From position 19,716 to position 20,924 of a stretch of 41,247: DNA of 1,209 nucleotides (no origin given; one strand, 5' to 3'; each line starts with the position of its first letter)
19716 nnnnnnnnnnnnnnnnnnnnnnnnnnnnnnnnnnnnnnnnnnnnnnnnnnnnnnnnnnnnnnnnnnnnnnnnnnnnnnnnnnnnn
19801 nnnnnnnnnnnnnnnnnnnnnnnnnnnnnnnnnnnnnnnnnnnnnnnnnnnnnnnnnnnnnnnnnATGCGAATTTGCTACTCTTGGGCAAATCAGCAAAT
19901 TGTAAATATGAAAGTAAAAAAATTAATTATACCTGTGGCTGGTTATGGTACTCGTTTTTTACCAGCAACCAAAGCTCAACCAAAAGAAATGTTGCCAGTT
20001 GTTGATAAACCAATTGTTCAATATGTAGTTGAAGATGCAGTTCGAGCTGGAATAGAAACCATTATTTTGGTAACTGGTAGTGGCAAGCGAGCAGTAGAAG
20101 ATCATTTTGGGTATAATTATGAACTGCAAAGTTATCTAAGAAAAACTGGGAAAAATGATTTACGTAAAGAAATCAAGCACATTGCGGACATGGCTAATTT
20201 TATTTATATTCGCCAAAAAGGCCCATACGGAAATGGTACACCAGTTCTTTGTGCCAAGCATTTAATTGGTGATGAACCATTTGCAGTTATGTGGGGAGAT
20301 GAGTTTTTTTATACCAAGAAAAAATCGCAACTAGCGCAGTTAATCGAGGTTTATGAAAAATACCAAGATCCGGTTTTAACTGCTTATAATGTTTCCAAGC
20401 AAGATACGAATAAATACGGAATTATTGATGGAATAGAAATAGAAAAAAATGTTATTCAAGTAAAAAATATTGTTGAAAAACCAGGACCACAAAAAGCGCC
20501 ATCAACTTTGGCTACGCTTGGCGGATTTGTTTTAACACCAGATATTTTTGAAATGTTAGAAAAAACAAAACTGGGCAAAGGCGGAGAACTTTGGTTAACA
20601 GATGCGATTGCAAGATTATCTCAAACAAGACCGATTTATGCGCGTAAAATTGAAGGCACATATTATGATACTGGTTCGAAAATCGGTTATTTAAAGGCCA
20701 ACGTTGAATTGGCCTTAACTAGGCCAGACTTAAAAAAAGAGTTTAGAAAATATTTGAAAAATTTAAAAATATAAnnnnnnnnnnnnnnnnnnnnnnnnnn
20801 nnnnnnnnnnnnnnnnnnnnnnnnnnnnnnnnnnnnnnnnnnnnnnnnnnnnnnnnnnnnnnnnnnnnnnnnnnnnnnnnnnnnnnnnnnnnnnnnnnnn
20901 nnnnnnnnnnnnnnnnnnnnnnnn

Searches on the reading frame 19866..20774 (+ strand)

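Call 78: search_protein_families(library=pfam, max_evalue=0.001, proteins=[window:19866-20774:+])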
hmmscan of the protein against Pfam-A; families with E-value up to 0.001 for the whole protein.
window:19866-20774:+ (302 aa): 2 families
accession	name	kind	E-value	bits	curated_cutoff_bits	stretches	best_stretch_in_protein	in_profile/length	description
PF00483.29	NTP_transferase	-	1.6e-26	93.8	21.2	1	21-282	3-242/245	Nucleotidyl transferase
PF12804.13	NTP_transf_3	-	0.00032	21.4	27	1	21-78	2-52/160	MobA-like NTP transferase domain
